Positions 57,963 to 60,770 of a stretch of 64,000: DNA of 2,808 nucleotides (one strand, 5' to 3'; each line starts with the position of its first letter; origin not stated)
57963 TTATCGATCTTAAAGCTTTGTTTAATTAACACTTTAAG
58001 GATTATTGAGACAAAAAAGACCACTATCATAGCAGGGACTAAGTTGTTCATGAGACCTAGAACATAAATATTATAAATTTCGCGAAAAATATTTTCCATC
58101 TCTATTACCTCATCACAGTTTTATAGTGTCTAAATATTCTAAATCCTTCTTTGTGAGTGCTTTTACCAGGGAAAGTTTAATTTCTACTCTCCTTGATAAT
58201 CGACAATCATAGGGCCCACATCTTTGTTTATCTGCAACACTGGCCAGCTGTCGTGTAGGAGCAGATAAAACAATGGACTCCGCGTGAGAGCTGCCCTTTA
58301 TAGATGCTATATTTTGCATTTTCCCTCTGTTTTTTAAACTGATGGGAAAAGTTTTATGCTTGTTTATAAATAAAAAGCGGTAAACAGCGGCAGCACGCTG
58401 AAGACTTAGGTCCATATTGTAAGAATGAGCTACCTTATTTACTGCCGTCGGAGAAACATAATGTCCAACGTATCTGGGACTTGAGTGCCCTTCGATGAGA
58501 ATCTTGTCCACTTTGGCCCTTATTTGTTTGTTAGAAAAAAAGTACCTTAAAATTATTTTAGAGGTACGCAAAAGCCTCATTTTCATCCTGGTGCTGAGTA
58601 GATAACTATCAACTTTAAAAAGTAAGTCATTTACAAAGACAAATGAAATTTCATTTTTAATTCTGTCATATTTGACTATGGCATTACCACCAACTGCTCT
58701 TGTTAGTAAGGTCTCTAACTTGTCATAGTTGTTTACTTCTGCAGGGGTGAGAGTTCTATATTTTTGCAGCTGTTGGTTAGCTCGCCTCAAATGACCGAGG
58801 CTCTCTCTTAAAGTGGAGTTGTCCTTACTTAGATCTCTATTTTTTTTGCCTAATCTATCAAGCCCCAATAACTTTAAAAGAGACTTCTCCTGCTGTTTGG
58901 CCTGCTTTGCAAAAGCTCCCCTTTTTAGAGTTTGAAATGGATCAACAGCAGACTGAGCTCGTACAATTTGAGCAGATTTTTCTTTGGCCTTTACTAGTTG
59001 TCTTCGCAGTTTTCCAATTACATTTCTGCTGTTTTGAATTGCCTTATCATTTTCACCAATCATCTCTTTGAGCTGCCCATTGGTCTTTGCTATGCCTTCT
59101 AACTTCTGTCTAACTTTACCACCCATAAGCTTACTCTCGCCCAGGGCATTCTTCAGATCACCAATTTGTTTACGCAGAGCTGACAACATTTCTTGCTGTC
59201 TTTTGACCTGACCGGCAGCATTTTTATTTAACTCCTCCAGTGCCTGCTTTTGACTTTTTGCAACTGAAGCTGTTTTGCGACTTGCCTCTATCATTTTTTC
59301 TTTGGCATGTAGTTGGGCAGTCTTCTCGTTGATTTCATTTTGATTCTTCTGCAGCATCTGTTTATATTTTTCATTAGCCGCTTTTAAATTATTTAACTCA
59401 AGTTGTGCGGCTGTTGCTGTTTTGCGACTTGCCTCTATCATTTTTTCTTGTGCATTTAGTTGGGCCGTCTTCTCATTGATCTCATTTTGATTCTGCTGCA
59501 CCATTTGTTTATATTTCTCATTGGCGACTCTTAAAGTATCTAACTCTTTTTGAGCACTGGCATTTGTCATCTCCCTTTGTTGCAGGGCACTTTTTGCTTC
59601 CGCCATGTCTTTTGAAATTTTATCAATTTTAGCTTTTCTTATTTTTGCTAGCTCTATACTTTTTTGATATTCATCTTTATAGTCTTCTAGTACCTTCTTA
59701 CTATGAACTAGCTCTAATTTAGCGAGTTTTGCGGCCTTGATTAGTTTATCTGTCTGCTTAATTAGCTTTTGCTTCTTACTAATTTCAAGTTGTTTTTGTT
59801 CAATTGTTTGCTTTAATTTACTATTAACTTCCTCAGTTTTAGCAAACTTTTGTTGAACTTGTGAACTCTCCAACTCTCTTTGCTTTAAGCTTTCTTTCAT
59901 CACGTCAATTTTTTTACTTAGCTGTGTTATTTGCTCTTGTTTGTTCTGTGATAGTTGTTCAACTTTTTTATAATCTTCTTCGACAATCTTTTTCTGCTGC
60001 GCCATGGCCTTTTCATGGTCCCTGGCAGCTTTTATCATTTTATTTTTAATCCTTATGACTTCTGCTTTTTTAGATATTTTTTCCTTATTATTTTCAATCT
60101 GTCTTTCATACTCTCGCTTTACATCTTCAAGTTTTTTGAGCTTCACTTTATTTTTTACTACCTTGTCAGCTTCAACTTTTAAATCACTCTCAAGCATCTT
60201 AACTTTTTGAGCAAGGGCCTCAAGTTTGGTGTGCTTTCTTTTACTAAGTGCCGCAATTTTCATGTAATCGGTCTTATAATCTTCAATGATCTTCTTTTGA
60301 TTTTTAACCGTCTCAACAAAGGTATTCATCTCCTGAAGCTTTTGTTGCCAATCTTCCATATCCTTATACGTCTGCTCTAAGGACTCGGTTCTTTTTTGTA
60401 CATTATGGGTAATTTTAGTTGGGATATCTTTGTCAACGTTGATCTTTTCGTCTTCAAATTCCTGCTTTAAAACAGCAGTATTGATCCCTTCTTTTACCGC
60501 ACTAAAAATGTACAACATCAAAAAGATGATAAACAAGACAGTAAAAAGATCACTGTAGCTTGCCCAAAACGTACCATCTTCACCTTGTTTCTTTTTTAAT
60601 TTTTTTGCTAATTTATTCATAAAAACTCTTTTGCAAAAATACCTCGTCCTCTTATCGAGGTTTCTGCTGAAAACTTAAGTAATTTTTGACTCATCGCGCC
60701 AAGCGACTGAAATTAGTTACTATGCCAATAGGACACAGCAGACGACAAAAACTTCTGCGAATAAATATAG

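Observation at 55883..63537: Four co-directional genes: SpeE-like/CX3CP membrane fusion, MotB-like giant coiled coil, ExbB/MotA-like channel, Tat-signal radical SAM enzyme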

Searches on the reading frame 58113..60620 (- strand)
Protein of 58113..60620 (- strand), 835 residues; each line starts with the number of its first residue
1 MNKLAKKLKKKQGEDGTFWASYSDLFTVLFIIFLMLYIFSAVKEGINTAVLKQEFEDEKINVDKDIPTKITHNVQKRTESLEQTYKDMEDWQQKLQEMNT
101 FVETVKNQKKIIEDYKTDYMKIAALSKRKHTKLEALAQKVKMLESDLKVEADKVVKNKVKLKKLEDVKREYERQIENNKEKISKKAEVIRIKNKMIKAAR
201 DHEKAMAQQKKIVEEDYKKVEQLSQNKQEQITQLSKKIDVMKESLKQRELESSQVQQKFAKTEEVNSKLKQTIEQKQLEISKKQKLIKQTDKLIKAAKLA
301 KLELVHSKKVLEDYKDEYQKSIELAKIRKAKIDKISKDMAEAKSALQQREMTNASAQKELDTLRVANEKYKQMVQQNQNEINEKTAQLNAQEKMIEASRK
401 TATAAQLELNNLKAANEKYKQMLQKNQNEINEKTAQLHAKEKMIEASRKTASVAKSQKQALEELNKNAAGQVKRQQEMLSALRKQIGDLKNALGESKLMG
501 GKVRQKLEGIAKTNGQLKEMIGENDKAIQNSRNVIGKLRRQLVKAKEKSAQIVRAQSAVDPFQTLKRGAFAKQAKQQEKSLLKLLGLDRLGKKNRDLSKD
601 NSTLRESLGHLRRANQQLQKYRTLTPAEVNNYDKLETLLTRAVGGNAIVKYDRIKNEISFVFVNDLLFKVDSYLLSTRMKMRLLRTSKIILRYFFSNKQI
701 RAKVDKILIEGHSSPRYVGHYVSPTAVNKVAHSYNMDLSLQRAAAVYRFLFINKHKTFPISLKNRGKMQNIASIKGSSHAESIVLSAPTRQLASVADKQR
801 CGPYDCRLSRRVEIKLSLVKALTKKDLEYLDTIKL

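Call 3: search_protein_families(library=pfam, proteins=[window:58113-60620:-], max_evalue=0.1)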
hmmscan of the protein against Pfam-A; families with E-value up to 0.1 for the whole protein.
window:58113-60620:- (835 aa): 2 families
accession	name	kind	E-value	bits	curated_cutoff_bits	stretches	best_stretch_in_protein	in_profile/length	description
PF13677.11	MotB_plug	-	2.4e-07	30.7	24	1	9-45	5-45/58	Membrane MotB of proton-channel complex MotA/MotB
PF00691.25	OmpA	-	0.00023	21.9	27.2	1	698-774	22-88/98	OmpA family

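Call 4: search_protein_families(library=ncbifam, proteins=[window:58113-60620:-], max_evalue=0.1)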
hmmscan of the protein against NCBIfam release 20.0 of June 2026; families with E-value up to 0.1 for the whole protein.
window:58113-60620:- (835 aa): 5 families
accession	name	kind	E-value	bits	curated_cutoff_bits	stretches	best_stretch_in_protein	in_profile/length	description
TIGR02168.1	SMC_prok_B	equivalog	2.8e-08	32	567.35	2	356-619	684-937/1181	chromosome segregation protein SMC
NF002572.0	PRK02224.1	equivalog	9.7e-06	24.1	1087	1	56-549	212-697/888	DNA double-strand break repair ATPase Rad50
NF041035.1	Rad50_Halo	equivalog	0.00011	20.7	1000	1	52-555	208-706/883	DNA double-strand break repair ATPase Rad50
TIGR02169.1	SMC_prok_A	equivalog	0.0036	15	729.4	1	409-621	705-912/1165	chromosome segregation protein SMC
NF010667.0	PRK14064.1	equivalog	0.027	14.8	134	1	309-341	27-59/75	exodeoxyribonuclease VII small subunit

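Call 5: search_protein_families(library=padloc, proteins=[window:58113-60620:-], max_evalue=0.1)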
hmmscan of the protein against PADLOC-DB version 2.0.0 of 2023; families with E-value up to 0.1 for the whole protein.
window:58113-60620:- (835 aa): 8 families
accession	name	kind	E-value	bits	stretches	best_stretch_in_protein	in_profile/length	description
PDLC00609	ZorB1|ZorB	-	2.4e-18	64.5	2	649-820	80-218/232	MotB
PDLC00641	ZorB2|ZorB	-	3.2e-09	34.8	2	654-816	82-222/238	MotB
PDLC00608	ZorB1|ZorB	-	6.5e-08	30.2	2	663-784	94-206/243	MotB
PDLC00581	JetC3|JetC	-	0.012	11.4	1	188-632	748-1171/1473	DUF3584 domain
PDLC00553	JetC2|JetC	-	0.016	11.1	1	324-623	282-593/1361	DUF3584 domain; MukB-like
PDLC00580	JetC3|JetC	-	0.018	11.3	0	73-291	197-416/1068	DUF3584 domain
PDLC00551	JetC2|JetC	-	0.022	10.6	1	323-634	751-1058/1365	DUF3584 domain; MukB-like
PDLC03868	LmuB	-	0.03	10.6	1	72-364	179-472/1035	-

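Call 7: find_encoding_contigs(protein=window:58113-60620:-, flank=10000, max_places=6)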
Protein window:58113-60620:- (835 aa): 4 contigs read that carry it; 1 place shown.
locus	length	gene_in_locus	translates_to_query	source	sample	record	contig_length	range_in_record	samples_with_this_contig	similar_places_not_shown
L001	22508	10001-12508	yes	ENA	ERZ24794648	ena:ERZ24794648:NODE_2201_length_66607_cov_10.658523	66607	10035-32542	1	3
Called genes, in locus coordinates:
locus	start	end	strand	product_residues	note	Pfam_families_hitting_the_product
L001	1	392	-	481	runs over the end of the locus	-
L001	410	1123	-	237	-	-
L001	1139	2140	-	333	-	-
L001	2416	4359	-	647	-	PF00512:HisKA, PF02518:HATPase_c, PF00072:Response_reg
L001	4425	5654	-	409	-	PF04392:ABC_sub_bind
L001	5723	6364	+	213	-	PF00440:TetR_N, PF17938:TetR_C_29 (weak)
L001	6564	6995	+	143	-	-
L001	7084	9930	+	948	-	PF01564:Spermine_synth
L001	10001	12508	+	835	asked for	-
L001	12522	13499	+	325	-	PF28082:ZorA-like_t1 (weak)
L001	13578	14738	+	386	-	PF13353:Fer4_12 (weak), PF04055:Radical_SAM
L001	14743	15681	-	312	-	-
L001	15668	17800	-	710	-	PF00664:ABC_membrane, PF00005:ABC_tran, PF02463:SMC_N (faint), PF13304:AAA_21 (faint), PF07719:TPR_2 (faint), PF13424:TPR_12 (faint), PF14559:TPR_19 (faint), PF13414:TPR_11 (weak), +2 more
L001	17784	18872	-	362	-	PF04055:Radical_SAM, PF13186:SPASM (weak)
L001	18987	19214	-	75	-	-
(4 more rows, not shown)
